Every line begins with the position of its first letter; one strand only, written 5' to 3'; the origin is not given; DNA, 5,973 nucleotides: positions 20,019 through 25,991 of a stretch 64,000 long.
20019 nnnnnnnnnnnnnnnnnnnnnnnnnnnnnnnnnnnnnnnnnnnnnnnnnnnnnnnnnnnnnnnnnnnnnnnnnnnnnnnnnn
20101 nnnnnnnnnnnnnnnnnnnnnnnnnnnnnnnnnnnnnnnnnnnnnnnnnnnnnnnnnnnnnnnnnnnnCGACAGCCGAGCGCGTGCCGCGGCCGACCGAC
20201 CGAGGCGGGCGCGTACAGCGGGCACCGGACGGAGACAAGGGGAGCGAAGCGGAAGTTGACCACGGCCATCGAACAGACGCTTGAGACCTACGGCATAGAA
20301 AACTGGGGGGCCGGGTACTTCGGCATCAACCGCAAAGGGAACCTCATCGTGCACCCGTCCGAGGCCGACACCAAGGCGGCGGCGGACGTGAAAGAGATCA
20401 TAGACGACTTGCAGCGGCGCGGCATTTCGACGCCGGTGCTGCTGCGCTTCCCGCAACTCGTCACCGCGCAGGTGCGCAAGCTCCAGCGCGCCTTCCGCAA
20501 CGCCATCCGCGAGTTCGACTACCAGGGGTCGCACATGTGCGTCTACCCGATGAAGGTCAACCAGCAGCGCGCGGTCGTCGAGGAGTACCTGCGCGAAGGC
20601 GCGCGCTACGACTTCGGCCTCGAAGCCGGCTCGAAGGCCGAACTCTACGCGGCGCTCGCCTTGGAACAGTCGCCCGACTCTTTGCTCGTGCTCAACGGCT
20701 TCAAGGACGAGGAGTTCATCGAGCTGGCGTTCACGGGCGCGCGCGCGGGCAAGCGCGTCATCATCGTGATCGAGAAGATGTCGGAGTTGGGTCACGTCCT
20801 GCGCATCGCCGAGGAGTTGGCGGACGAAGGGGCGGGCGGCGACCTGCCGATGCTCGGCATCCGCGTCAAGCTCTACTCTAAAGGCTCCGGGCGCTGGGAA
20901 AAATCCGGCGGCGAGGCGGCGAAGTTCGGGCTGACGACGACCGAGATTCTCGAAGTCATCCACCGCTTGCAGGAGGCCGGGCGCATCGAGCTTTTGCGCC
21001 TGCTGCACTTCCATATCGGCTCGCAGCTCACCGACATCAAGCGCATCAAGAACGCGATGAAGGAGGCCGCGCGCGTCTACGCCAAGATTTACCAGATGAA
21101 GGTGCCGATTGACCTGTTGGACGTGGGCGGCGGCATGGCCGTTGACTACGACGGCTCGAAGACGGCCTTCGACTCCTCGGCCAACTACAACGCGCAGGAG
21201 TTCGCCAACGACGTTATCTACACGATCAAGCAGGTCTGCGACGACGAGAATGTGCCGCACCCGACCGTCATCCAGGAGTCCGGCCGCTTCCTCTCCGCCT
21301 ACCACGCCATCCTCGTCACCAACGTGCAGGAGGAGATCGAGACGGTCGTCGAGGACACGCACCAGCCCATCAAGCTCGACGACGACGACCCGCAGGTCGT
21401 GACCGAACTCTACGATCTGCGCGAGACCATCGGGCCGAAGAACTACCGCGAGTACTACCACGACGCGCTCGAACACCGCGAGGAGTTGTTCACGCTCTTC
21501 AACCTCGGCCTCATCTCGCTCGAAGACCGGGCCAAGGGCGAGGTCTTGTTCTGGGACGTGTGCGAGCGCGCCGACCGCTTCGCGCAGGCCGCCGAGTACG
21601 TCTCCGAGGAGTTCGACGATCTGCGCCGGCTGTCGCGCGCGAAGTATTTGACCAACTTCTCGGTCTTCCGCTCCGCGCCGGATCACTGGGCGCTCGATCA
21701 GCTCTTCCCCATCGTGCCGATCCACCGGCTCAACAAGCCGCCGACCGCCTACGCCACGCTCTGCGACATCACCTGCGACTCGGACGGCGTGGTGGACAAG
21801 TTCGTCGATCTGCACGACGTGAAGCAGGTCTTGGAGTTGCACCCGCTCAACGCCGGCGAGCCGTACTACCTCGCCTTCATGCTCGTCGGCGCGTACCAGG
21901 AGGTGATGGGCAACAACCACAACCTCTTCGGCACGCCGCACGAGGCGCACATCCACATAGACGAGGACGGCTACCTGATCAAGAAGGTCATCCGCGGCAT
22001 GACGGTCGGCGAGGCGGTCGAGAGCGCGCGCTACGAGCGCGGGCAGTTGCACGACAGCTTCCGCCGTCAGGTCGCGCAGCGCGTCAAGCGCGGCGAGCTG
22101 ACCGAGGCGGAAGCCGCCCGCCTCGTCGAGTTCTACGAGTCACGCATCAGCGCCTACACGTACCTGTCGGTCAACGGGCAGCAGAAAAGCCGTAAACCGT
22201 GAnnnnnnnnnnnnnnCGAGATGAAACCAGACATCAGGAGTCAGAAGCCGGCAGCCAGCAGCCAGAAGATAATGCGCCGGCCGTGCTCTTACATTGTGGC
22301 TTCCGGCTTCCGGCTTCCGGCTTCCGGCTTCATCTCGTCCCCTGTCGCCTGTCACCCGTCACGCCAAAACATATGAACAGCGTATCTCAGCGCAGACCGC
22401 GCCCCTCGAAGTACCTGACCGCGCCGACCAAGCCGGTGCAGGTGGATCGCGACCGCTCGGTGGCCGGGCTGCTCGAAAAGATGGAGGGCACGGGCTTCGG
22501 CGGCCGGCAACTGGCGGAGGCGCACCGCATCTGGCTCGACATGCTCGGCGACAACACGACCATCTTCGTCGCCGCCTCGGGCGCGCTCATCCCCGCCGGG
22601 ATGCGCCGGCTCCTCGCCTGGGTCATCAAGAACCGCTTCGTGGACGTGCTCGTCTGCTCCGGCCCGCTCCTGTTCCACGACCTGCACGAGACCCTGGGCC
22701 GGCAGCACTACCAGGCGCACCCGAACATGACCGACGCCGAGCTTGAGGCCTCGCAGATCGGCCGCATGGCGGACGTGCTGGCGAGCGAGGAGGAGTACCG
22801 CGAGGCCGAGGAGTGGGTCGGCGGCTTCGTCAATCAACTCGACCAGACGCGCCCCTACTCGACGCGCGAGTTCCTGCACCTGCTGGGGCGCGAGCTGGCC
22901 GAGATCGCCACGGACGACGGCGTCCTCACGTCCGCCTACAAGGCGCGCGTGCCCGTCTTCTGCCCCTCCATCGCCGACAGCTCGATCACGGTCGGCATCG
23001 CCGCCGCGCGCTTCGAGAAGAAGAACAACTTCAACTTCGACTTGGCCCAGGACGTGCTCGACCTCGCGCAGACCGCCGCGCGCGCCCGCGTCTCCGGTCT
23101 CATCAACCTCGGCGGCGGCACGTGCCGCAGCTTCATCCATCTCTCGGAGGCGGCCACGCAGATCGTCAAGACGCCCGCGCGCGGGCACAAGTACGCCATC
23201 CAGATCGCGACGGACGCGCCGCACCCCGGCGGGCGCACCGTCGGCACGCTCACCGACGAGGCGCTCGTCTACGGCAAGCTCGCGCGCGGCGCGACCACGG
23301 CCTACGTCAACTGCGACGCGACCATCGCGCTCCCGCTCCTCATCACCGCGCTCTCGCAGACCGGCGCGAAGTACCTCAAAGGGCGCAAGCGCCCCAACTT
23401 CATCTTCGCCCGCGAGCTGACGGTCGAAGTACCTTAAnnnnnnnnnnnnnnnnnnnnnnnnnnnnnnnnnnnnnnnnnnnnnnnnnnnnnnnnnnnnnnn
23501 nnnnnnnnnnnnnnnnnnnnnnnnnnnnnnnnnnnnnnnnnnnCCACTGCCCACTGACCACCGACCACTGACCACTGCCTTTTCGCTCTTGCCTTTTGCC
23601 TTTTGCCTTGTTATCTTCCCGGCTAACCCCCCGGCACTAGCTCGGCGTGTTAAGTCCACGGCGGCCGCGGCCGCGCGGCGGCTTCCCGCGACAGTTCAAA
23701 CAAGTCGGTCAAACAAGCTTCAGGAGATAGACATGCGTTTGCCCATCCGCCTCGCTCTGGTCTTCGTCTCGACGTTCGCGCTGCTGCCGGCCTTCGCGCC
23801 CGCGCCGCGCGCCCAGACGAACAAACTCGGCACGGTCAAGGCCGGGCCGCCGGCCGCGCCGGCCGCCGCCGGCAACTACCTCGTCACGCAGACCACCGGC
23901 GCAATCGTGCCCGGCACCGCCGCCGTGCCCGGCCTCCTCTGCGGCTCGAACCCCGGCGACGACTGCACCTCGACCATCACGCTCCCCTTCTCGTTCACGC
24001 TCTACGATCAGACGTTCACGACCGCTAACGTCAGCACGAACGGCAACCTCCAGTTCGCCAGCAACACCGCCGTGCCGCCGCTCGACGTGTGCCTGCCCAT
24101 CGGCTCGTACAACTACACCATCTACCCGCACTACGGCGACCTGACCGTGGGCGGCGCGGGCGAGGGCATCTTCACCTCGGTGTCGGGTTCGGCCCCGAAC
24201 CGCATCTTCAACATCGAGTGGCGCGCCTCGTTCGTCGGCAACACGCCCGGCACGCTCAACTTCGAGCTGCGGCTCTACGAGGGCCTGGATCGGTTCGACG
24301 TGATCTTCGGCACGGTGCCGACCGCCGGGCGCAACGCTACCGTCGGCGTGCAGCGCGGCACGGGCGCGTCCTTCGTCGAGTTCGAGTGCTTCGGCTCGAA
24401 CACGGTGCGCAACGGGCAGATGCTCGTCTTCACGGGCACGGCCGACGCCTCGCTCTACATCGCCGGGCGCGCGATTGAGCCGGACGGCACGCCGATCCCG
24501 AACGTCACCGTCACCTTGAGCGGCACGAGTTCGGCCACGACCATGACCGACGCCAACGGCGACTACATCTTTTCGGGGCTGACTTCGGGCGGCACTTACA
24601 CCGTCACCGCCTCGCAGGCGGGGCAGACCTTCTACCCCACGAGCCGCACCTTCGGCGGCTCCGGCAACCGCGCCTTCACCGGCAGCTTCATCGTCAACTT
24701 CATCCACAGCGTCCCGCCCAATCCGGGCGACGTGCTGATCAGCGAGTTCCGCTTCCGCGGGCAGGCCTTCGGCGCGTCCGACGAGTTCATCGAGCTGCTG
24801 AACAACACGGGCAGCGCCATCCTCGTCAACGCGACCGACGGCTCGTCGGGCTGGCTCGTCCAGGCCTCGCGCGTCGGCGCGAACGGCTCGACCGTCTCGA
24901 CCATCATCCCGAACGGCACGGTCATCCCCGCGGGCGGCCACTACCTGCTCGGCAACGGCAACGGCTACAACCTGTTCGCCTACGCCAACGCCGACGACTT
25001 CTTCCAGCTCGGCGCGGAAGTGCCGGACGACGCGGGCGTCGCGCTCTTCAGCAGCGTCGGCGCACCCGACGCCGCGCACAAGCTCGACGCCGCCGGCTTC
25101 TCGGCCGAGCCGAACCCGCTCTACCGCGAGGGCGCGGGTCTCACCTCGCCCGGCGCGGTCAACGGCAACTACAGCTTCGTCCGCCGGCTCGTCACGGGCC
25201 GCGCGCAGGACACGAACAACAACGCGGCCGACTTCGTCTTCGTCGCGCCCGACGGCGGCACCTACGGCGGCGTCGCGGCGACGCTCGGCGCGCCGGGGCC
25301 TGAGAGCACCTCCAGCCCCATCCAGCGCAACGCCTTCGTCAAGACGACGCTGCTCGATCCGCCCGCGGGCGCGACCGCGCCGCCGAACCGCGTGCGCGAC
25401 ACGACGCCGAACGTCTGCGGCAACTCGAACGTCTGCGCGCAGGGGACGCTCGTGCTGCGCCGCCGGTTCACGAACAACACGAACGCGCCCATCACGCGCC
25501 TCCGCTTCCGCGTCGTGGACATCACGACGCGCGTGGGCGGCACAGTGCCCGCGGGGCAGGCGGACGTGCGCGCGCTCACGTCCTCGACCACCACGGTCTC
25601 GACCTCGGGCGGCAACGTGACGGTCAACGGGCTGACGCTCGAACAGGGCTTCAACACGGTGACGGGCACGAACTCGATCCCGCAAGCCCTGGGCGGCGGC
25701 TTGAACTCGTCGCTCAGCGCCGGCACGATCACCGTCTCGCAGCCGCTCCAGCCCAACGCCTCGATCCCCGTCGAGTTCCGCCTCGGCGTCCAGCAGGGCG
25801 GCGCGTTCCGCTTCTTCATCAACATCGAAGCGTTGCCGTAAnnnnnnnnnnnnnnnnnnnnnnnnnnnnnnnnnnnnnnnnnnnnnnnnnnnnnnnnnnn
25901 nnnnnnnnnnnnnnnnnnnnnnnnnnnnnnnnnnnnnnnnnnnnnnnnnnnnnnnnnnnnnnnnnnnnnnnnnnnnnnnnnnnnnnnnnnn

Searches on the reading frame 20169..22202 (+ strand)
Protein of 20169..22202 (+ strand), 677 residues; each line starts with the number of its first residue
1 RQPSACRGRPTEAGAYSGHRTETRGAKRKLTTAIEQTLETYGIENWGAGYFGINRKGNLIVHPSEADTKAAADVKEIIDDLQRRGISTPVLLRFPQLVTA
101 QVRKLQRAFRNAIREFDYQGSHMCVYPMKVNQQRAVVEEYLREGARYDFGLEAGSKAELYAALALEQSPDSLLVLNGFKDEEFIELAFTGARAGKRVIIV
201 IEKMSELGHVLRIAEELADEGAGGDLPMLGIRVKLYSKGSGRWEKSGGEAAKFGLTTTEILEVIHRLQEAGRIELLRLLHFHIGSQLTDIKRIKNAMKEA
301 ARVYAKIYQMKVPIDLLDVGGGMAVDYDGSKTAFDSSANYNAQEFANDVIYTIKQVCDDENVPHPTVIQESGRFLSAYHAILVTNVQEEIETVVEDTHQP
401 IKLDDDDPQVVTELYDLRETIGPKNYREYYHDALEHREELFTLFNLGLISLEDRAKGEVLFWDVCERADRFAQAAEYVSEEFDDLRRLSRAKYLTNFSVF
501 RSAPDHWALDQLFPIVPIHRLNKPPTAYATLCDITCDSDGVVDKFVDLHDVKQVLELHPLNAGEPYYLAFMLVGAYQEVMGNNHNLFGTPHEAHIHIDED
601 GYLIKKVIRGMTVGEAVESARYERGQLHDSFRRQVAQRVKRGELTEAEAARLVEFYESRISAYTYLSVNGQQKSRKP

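Call 48: search_protein_families(library=pfam, proteins=[window:20169-22202:+], max_evalue=0.0001)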
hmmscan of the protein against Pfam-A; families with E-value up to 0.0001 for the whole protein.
window:20169-22202:+ (677 aa): 3 families
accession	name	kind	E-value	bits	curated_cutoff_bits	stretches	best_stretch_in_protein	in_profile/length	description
PF02784.22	Orn_Arg_deC_N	-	4.4e-41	141.3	23.4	1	103-377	2-247/247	Pyridoxal-dependent decarboxylase, pyridoxal binding domain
PF17810.6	Arg_decarb_HB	-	9.6e-25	87.1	23.3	1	404-485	1-83/84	Arginine decarboxylase helical bundle domain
PF17944.6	Arg_decarbox_C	-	8.4e-08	33.1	23.3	1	622-666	10-51/51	Arginine decarboxylase C-terminal helical extension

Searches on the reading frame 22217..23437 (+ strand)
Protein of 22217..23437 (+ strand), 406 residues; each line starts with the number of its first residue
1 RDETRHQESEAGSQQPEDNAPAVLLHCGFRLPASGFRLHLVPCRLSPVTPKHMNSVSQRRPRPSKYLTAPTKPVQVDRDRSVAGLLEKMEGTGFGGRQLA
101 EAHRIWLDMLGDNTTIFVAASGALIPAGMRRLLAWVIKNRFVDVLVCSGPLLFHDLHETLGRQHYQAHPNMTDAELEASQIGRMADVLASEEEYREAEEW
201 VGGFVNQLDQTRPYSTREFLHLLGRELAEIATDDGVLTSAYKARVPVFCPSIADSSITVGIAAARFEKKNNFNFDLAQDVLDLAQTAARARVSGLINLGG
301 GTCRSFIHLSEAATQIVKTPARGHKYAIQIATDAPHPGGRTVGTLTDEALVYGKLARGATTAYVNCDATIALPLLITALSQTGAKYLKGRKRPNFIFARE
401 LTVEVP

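Call 48: search_protein_families(library=pfam, proteins=[window:22217-23437:+], max_evalue=0.0001)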
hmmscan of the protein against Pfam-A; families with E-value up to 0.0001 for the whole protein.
window:22217-23437:+ (406 aa): 1 family
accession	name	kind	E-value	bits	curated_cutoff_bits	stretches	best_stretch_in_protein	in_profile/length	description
PF01916.23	DS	-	1.3e-72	245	27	1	85-378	2-287/288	Deoxyhypusine synthase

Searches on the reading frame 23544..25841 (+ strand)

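Call 48: search_protein_families(library=pfam, proteins=[window:23544-25841:+], max_evalue=0.0001)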
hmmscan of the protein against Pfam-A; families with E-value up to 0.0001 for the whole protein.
window:23544-25841:+ (765 aa): 4 families
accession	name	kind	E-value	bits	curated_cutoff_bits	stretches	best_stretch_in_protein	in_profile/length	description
PF13620.12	CarboxypepD_reg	-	7.2e-12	45.9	32.3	1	306-361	2-59/82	Carboxypeptidase regulatory-like domain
PF17210.9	SdrD_B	-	1.9e-07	31.7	29.7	1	315-370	21-77/112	SdrD B-like domain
PF00932.25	LTD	-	2.1e-06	28.5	34.3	1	392-502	3-95/109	Lamin Tail Domain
PF13715.12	CarbopepD_reg_2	-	9e-06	26.1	32.2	1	308-360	3-54/88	CarboxypepD_reg-like domain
